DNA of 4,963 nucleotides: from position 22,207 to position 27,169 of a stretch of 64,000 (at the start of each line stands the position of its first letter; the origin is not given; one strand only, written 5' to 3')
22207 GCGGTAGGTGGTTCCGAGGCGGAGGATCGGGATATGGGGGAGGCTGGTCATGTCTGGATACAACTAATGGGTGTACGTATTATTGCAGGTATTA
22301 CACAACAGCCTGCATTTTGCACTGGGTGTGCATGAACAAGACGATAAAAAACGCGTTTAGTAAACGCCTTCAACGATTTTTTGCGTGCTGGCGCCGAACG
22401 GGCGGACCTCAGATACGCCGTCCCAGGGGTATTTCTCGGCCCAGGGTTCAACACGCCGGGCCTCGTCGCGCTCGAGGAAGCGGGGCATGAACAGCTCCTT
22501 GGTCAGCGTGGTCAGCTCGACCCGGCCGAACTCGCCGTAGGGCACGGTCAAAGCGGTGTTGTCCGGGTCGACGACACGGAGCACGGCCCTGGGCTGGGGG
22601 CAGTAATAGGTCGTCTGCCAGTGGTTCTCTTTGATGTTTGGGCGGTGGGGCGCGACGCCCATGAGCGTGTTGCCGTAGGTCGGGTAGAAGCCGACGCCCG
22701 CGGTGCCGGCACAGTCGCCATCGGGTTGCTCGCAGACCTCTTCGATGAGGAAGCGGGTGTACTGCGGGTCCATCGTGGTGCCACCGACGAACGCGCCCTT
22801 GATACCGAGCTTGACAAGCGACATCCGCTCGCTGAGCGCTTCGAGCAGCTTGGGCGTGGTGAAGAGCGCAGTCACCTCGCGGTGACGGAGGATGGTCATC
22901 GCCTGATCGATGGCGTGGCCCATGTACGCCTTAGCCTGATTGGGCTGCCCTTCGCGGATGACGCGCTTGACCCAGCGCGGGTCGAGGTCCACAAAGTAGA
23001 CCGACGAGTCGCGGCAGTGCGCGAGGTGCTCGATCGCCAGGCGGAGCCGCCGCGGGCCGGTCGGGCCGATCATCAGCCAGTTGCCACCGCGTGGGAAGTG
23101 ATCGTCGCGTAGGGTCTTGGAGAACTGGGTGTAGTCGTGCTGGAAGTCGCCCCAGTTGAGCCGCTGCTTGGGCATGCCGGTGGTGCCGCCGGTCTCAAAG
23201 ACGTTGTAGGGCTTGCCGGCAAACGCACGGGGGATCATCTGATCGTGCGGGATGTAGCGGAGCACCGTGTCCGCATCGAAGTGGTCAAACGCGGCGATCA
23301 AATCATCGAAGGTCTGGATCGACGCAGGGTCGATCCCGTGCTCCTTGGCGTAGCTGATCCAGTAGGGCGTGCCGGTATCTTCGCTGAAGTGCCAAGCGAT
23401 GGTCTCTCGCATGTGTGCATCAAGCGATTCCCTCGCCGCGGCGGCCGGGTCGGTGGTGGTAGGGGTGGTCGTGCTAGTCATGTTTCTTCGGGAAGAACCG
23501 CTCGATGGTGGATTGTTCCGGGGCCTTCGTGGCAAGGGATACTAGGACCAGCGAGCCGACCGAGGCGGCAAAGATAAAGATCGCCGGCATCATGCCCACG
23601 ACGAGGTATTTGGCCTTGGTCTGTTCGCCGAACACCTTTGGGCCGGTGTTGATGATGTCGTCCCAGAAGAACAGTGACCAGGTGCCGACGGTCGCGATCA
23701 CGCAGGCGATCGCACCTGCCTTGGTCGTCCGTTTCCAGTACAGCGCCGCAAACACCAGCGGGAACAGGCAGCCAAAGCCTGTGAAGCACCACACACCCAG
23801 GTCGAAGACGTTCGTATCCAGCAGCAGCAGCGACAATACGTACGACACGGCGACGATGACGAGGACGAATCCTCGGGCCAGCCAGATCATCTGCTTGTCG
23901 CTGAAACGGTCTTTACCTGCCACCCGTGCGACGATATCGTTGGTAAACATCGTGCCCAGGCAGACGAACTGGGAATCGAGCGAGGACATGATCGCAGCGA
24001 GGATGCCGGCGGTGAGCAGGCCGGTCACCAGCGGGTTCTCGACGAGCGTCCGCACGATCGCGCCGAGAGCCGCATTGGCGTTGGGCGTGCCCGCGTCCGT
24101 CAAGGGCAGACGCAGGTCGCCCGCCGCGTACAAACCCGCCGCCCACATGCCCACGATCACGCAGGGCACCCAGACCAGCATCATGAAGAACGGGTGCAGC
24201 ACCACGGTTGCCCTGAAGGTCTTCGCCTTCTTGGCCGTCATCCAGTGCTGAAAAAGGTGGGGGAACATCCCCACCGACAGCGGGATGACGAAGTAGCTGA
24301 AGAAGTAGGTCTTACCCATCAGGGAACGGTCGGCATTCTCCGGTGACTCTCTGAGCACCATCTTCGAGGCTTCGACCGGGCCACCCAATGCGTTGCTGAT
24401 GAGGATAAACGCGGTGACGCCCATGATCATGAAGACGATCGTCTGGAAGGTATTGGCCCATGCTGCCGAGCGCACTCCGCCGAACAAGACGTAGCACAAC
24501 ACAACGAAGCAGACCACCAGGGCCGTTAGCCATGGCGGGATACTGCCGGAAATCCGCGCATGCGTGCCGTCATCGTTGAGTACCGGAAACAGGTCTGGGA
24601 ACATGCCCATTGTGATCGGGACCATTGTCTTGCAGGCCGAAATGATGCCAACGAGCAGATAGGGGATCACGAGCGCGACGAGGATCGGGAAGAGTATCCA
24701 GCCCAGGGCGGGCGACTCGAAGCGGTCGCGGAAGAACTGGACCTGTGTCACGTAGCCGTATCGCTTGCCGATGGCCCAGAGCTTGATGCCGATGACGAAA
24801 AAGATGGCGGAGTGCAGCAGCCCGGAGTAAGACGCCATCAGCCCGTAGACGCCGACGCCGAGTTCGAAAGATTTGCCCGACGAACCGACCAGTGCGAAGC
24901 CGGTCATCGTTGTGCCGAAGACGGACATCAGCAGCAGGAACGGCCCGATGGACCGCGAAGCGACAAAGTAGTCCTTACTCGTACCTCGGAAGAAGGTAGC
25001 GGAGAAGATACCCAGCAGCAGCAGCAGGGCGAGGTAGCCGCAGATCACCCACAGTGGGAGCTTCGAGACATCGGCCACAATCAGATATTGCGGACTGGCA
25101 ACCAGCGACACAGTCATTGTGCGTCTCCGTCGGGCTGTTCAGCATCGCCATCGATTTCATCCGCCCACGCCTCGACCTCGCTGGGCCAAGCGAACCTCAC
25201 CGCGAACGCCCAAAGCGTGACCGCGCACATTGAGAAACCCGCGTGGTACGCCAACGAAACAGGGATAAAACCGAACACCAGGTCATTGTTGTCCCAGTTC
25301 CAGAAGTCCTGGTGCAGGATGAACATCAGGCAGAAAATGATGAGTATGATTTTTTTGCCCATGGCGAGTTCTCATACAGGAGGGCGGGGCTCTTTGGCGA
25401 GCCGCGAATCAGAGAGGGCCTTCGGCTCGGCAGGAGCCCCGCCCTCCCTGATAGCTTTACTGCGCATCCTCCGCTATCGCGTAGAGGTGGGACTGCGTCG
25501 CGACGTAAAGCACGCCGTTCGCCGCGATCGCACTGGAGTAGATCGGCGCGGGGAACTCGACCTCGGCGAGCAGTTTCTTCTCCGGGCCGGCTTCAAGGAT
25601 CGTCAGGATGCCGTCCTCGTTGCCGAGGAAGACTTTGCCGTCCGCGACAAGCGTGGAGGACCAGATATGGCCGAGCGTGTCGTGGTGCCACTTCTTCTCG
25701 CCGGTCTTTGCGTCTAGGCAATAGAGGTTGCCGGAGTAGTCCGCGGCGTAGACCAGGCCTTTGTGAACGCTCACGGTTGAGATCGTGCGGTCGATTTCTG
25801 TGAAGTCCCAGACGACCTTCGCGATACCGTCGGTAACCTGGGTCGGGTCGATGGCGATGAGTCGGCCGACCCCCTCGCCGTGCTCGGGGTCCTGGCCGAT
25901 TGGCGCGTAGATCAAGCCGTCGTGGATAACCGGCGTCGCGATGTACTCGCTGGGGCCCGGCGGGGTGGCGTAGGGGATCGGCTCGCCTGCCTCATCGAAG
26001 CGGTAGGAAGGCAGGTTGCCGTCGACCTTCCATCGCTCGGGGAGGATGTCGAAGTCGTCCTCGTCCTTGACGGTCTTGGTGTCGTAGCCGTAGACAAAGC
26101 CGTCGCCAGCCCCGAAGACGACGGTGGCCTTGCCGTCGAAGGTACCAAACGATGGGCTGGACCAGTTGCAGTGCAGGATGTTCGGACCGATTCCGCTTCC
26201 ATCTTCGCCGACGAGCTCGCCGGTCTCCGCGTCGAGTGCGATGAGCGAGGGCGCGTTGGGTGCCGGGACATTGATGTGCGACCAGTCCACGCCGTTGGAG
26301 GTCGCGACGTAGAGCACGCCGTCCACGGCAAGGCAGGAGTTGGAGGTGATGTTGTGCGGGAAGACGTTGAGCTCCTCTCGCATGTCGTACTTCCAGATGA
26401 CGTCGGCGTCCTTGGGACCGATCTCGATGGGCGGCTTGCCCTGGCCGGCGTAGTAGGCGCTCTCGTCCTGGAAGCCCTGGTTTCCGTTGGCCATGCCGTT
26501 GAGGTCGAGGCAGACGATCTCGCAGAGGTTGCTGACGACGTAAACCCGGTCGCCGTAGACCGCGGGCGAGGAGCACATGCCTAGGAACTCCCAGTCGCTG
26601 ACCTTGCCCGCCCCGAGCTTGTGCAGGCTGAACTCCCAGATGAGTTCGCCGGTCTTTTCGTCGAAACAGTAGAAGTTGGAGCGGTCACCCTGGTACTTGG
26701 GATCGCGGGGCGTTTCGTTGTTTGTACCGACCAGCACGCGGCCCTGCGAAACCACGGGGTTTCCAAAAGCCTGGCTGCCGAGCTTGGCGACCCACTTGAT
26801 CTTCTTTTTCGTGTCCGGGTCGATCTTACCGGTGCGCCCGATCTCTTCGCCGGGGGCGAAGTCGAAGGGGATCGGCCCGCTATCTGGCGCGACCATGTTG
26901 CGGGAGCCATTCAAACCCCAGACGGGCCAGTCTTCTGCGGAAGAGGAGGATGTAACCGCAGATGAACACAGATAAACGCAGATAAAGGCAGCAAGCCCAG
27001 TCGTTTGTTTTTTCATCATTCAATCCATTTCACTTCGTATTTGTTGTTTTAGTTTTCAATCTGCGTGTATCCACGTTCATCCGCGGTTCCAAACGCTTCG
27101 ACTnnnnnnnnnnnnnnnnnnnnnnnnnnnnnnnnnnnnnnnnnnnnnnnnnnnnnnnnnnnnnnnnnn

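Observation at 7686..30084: Candidate undescribed system: MarR-controlled 17-gene operon for a modified aromatic metabolite or cofactor with no PKS/NRPS core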

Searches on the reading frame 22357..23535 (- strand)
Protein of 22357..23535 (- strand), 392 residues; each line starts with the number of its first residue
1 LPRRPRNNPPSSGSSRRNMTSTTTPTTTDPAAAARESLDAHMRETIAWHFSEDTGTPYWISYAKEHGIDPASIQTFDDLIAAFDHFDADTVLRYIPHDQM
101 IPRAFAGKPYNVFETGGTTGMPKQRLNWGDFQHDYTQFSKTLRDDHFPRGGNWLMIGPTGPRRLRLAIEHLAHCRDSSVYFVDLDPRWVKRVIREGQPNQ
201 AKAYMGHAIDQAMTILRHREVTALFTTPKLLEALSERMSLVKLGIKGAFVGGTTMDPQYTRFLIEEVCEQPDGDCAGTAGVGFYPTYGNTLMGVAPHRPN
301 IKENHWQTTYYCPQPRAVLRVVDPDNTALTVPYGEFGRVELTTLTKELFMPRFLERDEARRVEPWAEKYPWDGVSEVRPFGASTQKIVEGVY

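Call 3: search_protein_families(library=pfam, proteins=[window:22357-23535:-])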
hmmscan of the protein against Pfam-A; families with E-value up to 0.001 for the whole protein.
window:22357-23535:- (392 aa): 0 families

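Call 5: search_protein_families(library=ncbifam, proteins=[window:22357-23535:-], max_evalue=0.01)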
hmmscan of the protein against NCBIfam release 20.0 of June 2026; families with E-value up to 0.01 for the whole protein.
window:22357-23535:- (392 aa): 1 family
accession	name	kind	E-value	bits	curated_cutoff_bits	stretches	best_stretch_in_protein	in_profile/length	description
TIGR03335.1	F390_ftsA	equivalog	4e-06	25.8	458.7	1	37-148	13-128/445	coenzyme F390 synthetase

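Call 25: search_protein_families(library=pfam, proteins=[window:22357-23535:-], max_evalue=10)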
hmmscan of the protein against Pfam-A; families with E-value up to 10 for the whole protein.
window:22357-23535:- (392 aa): 1 family
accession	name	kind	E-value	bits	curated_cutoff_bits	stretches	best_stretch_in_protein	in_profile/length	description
PF00501.34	AMP-binding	-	0.0063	15.8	29.9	2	213-326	249-360/384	AMP-binding enzyme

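Call 27: search_solved_structures(query=window:22357-23535:-, max_evalue=1)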
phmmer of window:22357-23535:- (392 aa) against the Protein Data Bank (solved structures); distinct sequences matched with E-value up to 1: 5.
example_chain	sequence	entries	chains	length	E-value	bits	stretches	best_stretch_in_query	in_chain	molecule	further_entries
3l2k_A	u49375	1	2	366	1.9e-38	136.2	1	41-392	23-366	EhpF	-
3hgu_A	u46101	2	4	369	1.9e-38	136.2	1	41-392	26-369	EhpF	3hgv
8vd6_A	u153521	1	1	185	0.032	16.9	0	186-241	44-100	CAP REPEAT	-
2y27_A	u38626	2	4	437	0.16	14.6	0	320-361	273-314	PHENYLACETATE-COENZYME A LIGASE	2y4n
4r1l_A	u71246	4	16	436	0.17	14.5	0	318-360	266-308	Phenylacetate-coenzyme A ligase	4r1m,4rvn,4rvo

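Call 94: search_dna_similar(query=window:22357-23535:-, collection=plasmids, mode=protein, max_rows=12)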
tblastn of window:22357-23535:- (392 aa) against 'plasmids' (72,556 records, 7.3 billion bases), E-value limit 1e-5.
Records with a match: 29; places in all: 29; records where one place covers at least 80% of the query: 29.
Best place of each record, by identity: <60% 29.
By first word of the organism name: Streptomyces 19; Pantoea 4; Streptantibioticus 2; Halomarina 1; Halalkalicoccus 1; Burkholderia 1; Escherichia 1.
By predicted mobility (MOB-suite, as given by PLSDB): non-mobilizable 24; mobilizable 3; conjugative 2.
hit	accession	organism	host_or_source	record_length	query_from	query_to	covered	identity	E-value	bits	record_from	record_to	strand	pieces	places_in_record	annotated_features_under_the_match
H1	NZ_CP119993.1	Halomarina sp. PSR21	cell culture,saline soil from Tarim ...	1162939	38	392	91%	37.5%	1e-50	189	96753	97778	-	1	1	record has no annotation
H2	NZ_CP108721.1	Streptomyces sp. NBC_00998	-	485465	37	392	91%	36.5%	2e-58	212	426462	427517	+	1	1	phenazine biosynthesis protein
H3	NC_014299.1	Halalkalicoccus jeotgali B3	-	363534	37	392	91%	36.0%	4e-49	185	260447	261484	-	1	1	hypothetical protein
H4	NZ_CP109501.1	Streptomyces sp. NBC_01426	-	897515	39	392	90%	35.5%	2e-55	204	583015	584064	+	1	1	phenazine biosynthesis protein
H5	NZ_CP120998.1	Streptomyces sp. Mut1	-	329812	36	392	91%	34.3%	1e-42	166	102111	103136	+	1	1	arylcarboxylate reductase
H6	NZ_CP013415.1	Burkholderia ubonensis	soil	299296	39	392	90%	34.2%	8e-46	176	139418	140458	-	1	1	AMP-binding protein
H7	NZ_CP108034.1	Streptomyces sp. NBC_00304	-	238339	36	392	91%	33.7%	6e-43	167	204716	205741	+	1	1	arylcarboxylate reductase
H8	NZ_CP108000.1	Streptomyces sp. NBC_00342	-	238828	36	392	91%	33.7%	9e-43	167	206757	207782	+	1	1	arylcarboxylate reductase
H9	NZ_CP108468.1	Streptomyces sp. NBC_01259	-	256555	36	392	91%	33.7%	9e-43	167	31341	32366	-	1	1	arylcarboxylate reductase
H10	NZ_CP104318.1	Streptomyces angustmyceticus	whole organism,soil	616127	38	392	91%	33.9%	4e-43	168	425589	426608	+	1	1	arylcarboxylate reductase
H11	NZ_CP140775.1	Streptomyces goshikiensis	cell culture,soil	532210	37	392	91%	33.6%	2e-54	201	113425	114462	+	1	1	AMP-binding protein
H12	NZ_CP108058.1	Streptomyces goshikiensis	-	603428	37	392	91%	33.6%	2e-54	201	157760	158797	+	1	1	AMP-binding protein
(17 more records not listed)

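Call 95: get_annotated_region(hit=H5, flank=5000)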
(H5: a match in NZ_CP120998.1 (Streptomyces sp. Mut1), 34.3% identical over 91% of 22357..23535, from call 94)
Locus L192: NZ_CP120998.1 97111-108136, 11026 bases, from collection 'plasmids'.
description: Streptomyces sp. Mut1 plasmid unnamed1
organism: Streptomyces sp. Mut1 (NCBI taxid 3033811)
taxonomy: Bacteria; Actinomycetota; Actinomycetes; Kitasatosporales; Streptomycetaceae; Streptomyces; Streptomyces sp. Mut1
host: -; source: -; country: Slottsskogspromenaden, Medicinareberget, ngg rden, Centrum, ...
typing (MOB-suite, as given by PLSDB): non-mobilizable; replicon rep_cluster_1910
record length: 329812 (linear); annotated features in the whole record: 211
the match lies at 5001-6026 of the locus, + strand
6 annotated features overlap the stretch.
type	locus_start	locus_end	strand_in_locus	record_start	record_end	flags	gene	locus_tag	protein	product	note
CDS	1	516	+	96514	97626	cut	trpS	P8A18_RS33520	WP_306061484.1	tryptophan--tRNA ligase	GO:0006436 - tryptophanyl-tRNA aminoacylation [Evidence IEA]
CDS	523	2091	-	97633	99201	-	-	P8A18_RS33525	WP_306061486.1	bifunctional 3-(3-hydroxy-phenyl)propionate/3-hydroxycinnamic acid hydroxylase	-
CDS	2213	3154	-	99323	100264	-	-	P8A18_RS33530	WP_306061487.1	hypothetical protein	-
CDS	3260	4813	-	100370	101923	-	-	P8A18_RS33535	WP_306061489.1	FAD-dependent monooxygenase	-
CDS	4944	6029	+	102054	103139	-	-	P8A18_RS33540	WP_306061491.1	arylcarboxylate reductase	-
CDS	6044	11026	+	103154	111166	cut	-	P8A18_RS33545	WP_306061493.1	type I polyketide synthase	-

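Call 96: get_annotated_region(hit=H2, flank=5000)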
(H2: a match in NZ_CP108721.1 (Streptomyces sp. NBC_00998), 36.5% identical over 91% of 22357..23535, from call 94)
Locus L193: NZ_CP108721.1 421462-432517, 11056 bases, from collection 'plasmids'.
description: Streptomyces sp. NBC_00998 plasmid unnamed1, complete sequence
organism: Streptomyces sp. NBC_00998 (NCBI taxid 2903712)
taxonomy: Bacteria; Actinomycetota; Actinomycetes; Kitasatosporales; Streptomycetaceae; Streptomyces; Streptomyces sp. NBC 00998
host: -; source: -; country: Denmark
typing (MOB-suite, as given by PLSDB): non-mobilizable
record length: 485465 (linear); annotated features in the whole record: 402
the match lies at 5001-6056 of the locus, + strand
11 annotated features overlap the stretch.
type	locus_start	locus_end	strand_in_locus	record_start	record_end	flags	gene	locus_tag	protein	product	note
CDS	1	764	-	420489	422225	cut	-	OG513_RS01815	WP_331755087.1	carbamoyltransferase C-terminal domain-containing protein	-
CDS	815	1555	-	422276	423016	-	-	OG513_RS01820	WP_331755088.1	SDR family oxidoreductase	-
CDS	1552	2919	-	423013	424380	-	-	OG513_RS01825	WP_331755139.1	aldehyde dehydrogenase family protein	-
CDS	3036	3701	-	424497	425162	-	-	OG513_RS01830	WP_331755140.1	cyclase family protein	GO:0019441 - tryptophan catabolic process to kynurenine [Evidence IEA]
CDS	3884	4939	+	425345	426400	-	aroF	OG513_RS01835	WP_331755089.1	3-deoxy-7-phosphoheptulonate synthase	GO:0009423 - chorismate biosynthetic process [Evidence IEA]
CDS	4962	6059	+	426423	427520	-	-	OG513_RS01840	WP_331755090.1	phenazine biosynthesis protein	-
CDS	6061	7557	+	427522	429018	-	-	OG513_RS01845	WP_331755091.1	isochorismate synthase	GO:0009234 - menaquinone biosynthetic process [Evidence IEA]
CDS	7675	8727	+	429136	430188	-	-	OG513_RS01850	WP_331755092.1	zinc-binding dehydrogenase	-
CDS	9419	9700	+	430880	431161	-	-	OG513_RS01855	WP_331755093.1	hypothetical protein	-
CDS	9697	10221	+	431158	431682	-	-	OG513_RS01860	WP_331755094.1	sigma-70 family RNA polymerase sigma factor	GO:0006352 - DNA-templated transcription initiation [Evidence IEA]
CDS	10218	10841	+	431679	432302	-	-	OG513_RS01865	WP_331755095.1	hypothetical protein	-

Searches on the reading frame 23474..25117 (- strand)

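Call 3: search_protein_families(library=pfam, proteins=[window:23474-25117:-])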
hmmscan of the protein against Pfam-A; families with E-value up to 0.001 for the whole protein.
window:23474-25117:- (547 aa): 1 family
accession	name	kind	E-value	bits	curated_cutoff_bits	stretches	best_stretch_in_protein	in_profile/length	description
PF00474.23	SSF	-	6.1e-37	127.9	22.8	2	200-474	125-404/406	Sodium:solute symporter family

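Call 5: search_protein_families(library=ncbifam, proteins=[window:23474-25117:-], max_evalue=0.01)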
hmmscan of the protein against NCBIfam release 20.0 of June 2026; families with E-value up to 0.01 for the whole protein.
window:23474-25117:- (547 aa): 8 families
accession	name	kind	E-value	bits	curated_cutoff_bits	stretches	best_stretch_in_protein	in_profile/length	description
TIGR00813.1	sss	superfamily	8.8e-38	130.4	184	2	195-475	119-410/411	sodium/solute symporter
TIGR02121.1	Na_Pro_sym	equivalog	7.7e-34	117.2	515.5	2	200-541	161-480/488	sodium/proline symporter PutP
TIGR02119.1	panF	equivalog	3.5e-25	89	328.05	2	197-483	158-437/471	sodium/pantothenate symporter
NF011948.0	PRK15419.1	equivalog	1.7e-20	73.4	955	1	23-541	9-484/502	sodium/proline symporter PutP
NF007790.0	PRK10484.1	equivalog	6.4e-17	61.6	401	1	44-482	25-450/527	solute:sodium symporter family transporter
TIGR03648.1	Na_symport_lg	subfamily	4.5e-12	45.2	320.75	1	363-537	361-537/547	VC_2705 family sodium/solute symporter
NF058657.1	MncbAcdTpMctC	equivalog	3.8e-10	38.8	670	1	199-477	162-446/527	monocarboxylic acid transporter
NF046076.1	monocarbox_MctP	equivalog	1.2e-07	30.8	625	1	23-491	3-445/481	monocarboxylate uptake permease MctP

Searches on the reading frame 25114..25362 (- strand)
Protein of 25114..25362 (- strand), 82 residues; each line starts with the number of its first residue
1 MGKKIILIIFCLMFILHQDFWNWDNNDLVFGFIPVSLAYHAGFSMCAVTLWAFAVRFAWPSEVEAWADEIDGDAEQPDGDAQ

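Call 3: search_protein_families(library=pfam, proteins=[window:25114-25362:-])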
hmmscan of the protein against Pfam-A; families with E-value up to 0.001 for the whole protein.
window:25114-25362:- (82 aa): 1 family
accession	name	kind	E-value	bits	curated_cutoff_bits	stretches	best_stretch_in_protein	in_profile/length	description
PF11755.13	DUF3311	-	1.2e-06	28.8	30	1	7-61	2-55/61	Protein of unknown function (DUF3311)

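Call 5: search_protein_families(library=ncbifam, proteins=[window:25114-25362:-], max_evalue=0.01)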
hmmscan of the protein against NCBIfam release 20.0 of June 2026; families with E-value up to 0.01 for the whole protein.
window:25114-25362:- (82 aa): 0 families

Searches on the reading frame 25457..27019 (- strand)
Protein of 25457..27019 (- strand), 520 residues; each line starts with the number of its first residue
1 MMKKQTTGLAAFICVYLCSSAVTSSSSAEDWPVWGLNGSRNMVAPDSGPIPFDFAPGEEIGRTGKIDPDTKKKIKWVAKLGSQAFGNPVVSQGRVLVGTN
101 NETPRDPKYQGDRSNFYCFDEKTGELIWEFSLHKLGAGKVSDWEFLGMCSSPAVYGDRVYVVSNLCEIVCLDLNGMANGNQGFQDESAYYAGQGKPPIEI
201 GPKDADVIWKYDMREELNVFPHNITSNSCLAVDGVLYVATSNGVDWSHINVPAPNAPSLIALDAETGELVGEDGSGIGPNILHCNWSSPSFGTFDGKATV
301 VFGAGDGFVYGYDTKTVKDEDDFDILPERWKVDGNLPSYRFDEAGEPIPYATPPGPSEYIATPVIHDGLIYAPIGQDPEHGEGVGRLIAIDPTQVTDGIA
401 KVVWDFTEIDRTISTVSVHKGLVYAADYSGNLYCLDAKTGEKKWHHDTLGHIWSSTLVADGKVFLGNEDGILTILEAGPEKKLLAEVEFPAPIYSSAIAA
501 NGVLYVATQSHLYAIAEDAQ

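Call 3: search_protein_families(library=pfam, proteins=[window:25457-27019:-])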
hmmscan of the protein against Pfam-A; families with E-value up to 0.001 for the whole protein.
window:25457-27019:- (520 aa): 3 families
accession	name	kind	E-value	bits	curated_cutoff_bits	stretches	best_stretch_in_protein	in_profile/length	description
PF13360.13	PQQ_2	-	1.3e-19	71.2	27.6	2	401-476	14-89/233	Outer membrane protein assembly factor BamB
PF13570.13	Beta-prop_ACSF4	-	1.4e-19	71.1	133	1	401-514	40-159/329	Beta-alanine-activating enzyme, beta-propeller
PF01011.28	PQQ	-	1.1e-08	34.7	26.7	0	58-137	138-213/595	Glucose/ethanol/alcohol dehydrogenase, beta-propeller domain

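Call 5: search_protein_families(library=ncbifam, proteins=[window:25457-27019:-], max_evalue=0.01)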
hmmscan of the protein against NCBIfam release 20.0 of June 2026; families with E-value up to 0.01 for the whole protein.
window:25457-27019:- (520 aa): 5 families
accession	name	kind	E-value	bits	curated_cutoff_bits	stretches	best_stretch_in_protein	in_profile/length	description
TIGR03300.1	assembly_YfgL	equivalog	2.1e-14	53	285.2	1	415-512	60-157/377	outer membrane protein assembly factor BamB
NF053615.1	SerThrKinAfsKStmc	equivalog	1.6e-11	43.6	1300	1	385-514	674-798/809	protein serine/threonine kinase AfsK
NF008351.0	PRK11138.1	equivalog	6.3e-11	41.4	423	1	413-488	113-189/394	outer membrane protein assembly factor BamB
TIGR04528.1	acido_non_PQQ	subfamily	1.1e-09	37.7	650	1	385-455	401-468/493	acido-empty-quinoprotein group A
TIGR03075.1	PQQ_enz_alc_DH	subfamily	1.1e-09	37.4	480.05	2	377-465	436-522/530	PQQ-dependent dehydrogenase, methanol/ethanol family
